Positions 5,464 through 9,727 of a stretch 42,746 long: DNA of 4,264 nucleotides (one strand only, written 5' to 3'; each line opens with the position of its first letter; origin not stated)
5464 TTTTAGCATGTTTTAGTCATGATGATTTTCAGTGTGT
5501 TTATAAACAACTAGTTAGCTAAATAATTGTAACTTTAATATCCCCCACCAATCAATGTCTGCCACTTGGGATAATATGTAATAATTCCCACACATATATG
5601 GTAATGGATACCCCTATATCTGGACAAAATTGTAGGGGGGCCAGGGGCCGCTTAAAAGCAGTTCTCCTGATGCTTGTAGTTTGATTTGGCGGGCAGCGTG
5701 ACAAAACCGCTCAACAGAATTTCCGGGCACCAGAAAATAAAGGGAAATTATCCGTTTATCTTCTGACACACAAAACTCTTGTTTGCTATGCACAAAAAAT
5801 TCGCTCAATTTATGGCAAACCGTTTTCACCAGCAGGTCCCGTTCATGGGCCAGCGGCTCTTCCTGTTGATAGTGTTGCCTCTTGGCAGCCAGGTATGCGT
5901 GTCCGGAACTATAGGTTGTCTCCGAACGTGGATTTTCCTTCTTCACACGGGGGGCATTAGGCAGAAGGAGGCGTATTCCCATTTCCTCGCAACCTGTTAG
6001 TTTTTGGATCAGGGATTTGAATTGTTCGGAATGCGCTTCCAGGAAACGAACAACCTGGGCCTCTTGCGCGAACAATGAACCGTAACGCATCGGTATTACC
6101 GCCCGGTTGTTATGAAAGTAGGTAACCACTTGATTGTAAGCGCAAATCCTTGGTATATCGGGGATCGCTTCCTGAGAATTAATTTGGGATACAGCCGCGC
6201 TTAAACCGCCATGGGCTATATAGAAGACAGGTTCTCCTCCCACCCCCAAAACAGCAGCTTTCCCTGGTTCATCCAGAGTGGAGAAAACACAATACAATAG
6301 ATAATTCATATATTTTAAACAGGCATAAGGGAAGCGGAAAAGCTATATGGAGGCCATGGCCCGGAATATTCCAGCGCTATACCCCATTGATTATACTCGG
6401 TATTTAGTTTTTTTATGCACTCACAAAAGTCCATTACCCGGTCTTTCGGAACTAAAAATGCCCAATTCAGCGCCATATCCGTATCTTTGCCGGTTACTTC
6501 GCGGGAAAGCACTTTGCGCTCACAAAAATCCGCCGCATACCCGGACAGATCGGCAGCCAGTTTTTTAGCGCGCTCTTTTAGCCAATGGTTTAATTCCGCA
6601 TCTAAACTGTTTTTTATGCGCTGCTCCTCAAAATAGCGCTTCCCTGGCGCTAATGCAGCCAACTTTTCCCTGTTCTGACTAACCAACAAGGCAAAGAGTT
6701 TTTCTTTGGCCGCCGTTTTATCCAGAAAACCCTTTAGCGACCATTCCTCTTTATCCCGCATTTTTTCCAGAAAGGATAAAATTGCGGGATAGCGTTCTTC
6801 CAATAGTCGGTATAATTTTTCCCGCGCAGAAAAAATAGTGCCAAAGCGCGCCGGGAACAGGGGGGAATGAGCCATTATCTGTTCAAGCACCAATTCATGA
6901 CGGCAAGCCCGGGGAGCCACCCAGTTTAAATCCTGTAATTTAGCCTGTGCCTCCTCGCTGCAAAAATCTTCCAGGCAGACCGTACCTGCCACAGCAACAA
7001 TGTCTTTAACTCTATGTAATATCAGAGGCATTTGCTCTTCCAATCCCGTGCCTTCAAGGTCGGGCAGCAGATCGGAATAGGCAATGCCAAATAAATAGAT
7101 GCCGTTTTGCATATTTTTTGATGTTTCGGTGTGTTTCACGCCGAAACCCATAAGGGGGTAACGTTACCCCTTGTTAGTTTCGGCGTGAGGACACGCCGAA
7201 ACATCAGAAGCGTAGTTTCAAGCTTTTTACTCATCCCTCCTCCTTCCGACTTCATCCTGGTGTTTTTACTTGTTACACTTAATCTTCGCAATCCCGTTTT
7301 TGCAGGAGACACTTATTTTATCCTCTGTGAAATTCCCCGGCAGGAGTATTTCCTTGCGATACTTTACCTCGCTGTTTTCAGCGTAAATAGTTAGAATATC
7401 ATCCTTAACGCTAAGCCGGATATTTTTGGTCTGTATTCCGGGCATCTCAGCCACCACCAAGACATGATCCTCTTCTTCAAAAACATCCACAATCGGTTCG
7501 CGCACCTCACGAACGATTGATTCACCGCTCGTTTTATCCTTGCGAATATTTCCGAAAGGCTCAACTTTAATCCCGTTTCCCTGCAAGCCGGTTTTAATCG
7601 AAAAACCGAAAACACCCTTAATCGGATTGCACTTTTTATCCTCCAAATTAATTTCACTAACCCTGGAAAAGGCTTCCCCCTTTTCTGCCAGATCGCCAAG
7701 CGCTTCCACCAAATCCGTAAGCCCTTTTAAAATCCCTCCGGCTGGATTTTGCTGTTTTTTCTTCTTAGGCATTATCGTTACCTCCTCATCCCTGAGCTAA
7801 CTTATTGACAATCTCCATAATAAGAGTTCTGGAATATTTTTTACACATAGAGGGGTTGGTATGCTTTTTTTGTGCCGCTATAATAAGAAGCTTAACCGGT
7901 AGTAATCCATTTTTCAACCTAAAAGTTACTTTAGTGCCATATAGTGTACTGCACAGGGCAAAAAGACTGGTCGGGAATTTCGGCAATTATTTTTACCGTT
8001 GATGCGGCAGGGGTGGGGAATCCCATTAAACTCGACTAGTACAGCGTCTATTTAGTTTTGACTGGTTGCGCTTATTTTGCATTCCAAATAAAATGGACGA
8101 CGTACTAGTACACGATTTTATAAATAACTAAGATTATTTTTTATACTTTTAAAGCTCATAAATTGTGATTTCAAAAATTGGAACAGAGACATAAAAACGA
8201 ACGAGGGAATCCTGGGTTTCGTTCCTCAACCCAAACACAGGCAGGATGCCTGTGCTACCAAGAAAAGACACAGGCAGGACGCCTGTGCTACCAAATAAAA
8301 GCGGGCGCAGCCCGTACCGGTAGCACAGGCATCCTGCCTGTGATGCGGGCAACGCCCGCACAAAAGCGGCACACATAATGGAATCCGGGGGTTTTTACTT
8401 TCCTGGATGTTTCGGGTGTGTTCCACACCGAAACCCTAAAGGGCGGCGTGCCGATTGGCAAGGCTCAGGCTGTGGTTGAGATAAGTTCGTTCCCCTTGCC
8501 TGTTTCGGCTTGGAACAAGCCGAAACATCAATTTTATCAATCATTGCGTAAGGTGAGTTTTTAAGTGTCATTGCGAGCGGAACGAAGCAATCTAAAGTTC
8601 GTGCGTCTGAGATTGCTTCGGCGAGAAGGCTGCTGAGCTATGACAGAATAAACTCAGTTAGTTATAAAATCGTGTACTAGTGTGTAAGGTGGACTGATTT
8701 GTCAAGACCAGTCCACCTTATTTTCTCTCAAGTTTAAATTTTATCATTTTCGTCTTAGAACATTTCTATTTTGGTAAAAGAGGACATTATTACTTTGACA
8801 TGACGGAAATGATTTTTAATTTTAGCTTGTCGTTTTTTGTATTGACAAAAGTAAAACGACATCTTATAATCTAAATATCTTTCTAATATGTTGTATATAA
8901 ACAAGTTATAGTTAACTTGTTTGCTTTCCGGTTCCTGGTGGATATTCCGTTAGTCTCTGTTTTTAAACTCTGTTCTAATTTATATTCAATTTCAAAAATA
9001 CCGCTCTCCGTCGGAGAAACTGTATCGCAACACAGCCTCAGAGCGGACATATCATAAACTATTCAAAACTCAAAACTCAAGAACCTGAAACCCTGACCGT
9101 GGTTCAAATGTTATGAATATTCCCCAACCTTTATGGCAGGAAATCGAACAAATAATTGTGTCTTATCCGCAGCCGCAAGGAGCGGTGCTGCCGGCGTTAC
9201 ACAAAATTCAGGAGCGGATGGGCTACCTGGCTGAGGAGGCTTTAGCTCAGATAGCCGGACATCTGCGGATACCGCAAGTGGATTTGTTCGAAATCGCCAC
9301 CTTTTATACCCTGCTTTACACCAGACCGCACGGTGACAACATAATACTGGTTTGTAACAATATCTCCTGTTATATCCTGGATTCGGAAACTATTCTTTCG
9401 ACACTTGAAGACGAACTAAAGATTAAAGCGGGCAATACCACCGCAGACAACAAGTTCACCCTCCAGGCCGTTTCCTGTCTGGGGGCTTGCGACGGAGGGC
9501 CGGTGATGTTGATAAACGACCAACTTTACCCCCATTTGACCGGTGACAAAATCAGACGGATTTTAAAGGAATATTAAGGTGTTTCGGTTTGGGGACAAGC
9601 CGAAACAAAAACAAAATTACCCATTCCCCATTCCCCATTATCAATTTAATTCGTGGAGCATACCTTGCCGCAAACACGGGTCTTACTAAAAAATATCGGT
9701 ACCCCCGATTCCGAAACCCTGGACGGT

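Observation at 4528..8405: ~250 bp inverted repeats precisely bracket the gvpA-gvpF-gvpL-hsp20 module; candidate invertible or recombinogenic cassette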

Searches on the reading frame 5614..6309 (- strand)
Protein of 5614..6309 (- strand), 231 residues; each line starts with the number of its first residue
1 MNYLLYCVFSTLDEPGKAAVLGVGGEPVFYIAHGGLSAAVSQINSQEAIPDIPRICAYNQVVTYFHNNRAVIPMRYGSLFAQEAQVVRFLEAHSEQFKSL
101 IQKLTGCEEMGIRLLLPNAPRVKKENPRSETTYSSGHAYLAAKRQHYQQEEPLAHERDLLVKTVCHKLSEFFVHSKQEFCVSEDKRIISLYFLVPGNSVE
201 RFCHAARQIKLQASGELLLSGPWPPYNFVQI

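Call 19: search_protein_families(library=pfam, proteins=[window:5614-6309:-], max_evalue=0.01)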
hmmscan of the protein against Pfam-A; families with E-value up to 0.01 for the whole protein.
window:5614-6309:- (231 aa): 1 family
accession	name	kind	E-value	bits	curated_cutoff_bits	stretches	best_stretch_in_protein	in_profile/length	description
PF06386.16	GvpL_GvpF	-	1.9e-44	153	23.6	1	5-230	4-245/245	Gas vesicle synthesis protein GvpL/GvpF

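Call 63: find_encoding_contigs(protein=window:5614-6309:-, flank=10000, max_places=10)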
Protein window:5614-6309:- (231 aa): 1 contig read that carries it; 1 place shown.
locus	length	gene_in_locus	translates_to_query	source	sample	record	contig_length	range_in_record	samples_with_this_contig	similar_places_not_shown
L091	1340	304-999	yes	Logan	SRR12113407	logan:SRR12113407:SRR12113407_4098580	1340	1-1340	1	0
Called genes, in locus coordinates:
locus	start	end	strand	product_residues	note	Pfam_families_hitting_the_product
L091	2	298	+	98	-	?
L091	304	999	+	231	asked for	PF06386:GvpL_GvpF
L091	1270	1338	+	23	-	?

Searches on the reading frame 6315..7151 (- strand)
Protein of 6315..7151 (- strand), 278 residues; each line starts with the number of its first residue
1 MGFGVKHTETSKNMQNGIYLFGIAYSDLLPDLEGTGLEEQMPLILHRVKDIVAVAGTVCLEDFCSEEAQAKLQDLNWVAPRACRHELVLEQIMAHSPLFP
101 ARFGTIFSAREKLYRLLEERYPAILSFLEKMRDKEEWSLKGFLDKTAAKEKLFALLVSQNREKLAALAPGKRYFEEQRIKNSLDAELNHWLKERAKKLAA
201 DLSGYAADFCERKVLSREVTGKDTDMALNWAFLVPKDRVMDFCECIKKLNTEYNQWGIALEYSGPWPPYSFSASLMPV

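Call 10: find_encoding_contigs(protein=window:6315-7151:-, flank=10000, max_places=10)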
Protein window:6315-7151:- (278 aa): no gene with exactly this product is on record in the collection.

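Call 11: find_homologous_proteins(query=window:6315-7151:-)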
Query window:6315-7151:- (278 aa): 618 proteins with E <= 0.001 among 1787 candidates; the best 120 are listed.
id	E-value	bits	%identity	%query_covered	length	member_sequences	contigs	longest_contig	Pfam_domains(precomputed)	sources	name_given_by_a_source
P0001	1.1e-185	634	100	100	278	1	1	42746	PF06386.17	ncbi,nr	ncbi:MAG: GvpL/GvpF family gas vesicle protein [Candidatus Schekmanbacteria bacterium]|nr:GvpL/GvpF 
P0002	5.5e-89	317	54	94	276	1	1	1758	PF06386.17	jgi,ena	-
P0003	6.1e-86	307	54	94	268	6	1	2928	PF06386.17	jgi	jgi:hypothetical protein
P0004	6.9e-86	306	52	95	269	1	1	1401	PF06386.17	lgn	-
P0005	1.8e-85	305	52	94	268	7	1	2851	PF06386.17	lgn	-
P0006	4.4e-85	304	52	95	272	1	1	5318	PF06386.17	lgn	-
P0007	1.4e-84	302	51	94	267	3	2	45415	PF06386.17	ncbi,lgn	-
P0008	3.0e-84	301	52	94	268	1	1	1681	PF06386.17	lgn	-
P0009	9.6e-84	299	53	94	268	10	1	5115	PF06386.17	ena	-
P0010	1.5e-83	299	51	98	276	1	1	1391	PF06386.17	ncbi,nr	ncbi:MAG: GvpL/GvpF family gas vesicle protein [Nitrospira sp.]|nr:GvpL/GvpF family gas vesicle prot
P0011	1.9e-83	298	51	93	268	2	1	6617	PF06386.17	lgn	-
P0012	2.1e-83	298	50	97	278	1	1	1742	PF06386.17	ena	-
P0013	2.5e-83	298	51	93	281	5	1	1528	PF06386.17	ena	-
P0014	3.8e-83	297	50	94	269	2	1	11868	PF06386.17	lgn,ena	-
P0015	8.9e-83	296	52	94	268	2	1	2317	PF06386.17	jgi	jgi:hypothetical protein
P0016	1.9e-82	295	49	98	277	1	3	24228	PF06386.17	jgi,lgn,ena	-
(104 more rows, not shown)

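Call 34: find_encoding_contigs(protein=P0007, flank=10000, max_places=3)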
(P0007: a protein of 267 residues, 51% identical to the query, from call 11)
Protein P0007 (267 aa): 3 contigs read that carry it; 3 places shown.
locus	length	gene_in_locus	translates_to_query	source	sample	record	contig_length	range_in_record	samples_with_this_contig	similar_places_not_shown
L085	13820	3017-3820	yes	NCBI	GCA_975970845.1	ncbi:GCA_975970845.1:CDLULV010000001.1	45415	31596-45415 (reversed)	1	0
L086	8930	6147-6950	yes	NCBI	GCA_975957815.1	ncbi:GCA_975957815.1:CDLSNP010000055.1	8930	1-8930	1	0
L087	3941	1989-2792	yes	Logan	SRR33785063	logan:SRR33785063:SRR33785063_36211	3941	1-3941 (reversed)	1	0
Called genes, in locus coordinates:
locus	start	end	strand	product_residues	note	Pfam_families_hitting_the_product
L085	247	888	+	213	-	-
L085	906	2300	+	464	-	PF00072:Response_reg, PF07728:AAA_5 (faint), PF00158:Sigma54_activat, PF14532:Sigma54_activ_2, PF25601:AAA_lid_14, PF02954:HTH_8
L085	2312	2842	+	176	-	PF05455:GvpH (weak), PF00011:HSP20 (faint)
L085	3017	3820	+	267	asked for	PF06386:GvpL_GvpF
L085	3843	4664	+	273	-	PF06386:GvpL_GvpF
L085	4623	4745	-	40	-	-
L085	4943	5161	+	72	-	PF00741:Gas_vesicle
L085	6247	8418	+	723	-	PF02359:CDC48_N, PF02933:CDC48_2, PF13191:AAA_16 (weak), PF00004:AAA, PF05496:RuvB_N (weak), PF17862:AAA_lid_3, PF00004:AAA, PF17862:AAA_lid_3, +21 more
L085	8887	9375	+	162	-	-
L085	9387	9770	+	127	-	PF00072:Response_reg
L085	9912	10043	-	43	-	-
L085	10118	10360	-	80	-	PF02915:Rubrerythrin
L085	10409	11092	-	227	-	PF00173:Cyt-b5, PF09990:DUF2231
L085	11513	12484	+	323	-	PF13192:Thioredoxin_3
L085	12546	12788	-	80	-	-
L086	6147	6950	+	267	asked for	PF06386:GvpL_GvpF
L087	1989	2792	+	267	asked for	PF06386:GvpL_GvpF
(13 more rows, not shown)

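Call 35: find_encoding_contigs(protein=P0016, flank=10000, max_places=3)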
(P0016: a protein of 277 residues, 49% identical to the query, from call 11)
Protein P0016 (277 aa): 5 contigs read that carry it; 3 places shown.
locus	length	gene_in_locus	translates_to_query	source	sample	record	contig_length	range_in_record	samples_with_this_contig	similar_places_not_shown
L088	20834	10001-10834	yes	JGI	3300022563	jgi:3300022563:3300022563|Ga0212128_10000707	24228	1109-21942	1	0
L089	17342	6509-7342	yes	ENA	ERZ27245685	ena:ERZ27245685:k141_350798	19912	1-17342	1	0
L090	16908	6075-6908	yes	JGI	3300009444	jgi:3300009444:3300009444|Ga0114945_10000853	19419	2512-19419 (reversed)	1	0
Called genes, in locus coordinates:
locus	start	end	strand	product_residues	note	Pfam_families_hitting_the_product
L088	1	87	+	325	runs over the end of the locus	PF00490:ALAD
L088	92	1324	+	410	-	PF00512:HisKA, PF02518:HATPase_c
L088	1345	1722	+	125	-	PF00072:Response_reg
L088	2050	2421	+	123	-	PF00072:Response_reg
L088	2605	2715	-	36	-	-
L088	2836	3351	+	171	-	PF05455:GvpH (faint)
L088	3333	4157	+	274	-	PF06386:GvpL_GvpF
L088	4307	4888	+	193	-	-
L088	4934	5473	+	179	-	-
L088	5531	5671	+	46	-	-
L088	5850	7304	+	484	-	PF00072:Response_reg, PF00158:Sigma54_activat, PF14532:Sigma54_activ_2, PF07728:AAA_5 (faint), PF25601:AAA_lid_14, PF02954:HTH_8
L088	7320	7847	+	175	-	PF05455:GvpH (weak), PF00011:HSP20 (weak), PF17886:ArsA_HSP20 (weak)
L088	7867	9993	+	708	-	PF02359:CDC48_N, PF02933:CDC48_2, PF00004:AAA, PF05496:RuvB_N, PF07728:AAA_5 (weak), PF17862:AAA_lid_3, PF00004:AAA, PF17862:AAA_lid_3, +25 more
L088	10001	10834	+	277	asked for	PF06386:GvpL_GvpF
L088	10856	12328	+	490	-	PF13188:PAS_8 (faint), PF08448:PAS_4, PF13426:PAS_9 (weak), PF00989:PAS, PF08448:PAS_4, PF13426:PAS_9, PF00512:HisKA, PF02518:HATPase_c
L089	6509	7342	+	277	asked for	PF06386:GvpL_GvpF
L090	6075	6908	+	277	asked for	PF06386:GvpL_GvpF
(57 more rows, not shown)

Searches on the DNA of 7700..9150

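Call 42: search_rna_families(source=window, start=7700, end=9150, threshold=evalue, max_evalue=5)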
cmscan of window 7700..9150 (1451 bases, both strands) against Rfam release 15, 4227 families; matches with E-value up to 5: 7.
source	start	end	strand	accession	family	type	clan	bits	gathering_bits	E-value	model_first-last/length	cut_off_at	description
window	8863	8952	+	RF02573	LLnc147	Gene; sRNA;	-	21.7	127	0.53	1-102/102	no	Lactococcus lactis non-coding RNA 147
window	8668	8817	-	RF01589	plasmodium_snoR11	Gene; snRNA; snoRNA; HACA-box;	-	21.2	80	2.1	1-207/207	no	small nucleolar RNA snoR11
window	8268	8343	-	RF04133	MIR2646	Gene; miRNA;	-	20.6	245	0.081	1-256/256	no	MIR2646 microRNA precursor family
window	9067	9119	-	RF00966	mir-676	Gene; miRNA;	-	19.3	61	0.59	1-73/73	no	mir-676 microRNA precursor family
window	8106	8231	+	RF01240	snR85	Gene; snRNA; snoRNA; HACA-box;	CL00024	16.6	37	3.2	1-180/180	no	Small nucleolar RNA snR85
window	8324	8371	+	RF01696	Chlorobi-1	Gene; sRNA;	-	15.1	50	0.63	1-67/67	no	Chlorobi-1 RNA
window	8061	8101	+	RF02060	STnc410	Gene; sRNA;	-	14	50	4.4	1-158/158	no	Enterobacterial sRNA STnc410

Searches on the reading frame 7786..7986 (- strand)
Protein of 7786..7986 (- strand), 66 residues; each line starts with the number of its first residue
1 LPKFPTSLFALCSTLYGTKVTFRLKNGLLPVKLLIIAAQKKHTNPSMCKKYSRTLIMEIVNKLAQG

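Call 22: search_protein_families(library=pfam, proteins=[window:7786-7986:-], max_evalue=0.001)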
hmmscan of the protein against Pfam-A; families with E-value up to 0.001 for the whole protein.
window:7786-7986:- (66 aa): 0 families

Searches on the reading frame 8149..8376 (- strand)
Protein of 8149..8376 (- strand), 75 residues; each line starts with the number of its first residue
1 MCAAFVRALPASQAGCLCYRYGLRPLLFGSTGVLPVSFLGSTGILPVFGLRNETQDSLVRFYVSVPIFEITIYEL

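Call 33: find_homologous_proteins(query=window:8149-8376:-, max_evalue=10)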
Query window:8149-8376:-: 3 candidates shared short words with the query, none scored E <= 10.

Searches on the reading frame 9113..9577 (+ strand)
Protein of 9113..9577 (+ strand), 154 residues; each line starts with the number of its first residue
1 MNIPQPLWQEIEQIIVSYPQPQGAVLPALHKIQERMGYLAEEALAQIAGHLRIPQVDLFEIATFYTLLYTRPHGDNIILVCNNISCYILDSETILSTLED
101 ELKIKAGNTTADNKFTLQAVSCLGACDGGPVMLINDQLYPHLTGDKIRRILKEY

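Call 31: find_encoding_contigs(protein=window:9113-9577:+, flank=10000, max_places=10)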
Protein window:9113-9577:+ (154 aa): 1 contig read that carries it; 1 place shown.
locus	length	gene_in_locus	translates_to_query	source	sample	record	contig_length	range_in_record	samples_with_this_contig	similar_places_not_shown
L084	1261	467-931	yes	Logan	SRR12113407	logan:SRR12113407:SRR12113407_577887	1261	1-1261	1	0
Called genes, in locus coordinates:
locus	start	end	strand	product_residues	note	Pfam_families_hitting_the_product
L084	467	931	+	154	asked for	PF01257:2Fe-2S_thioredx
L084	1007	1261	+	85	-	?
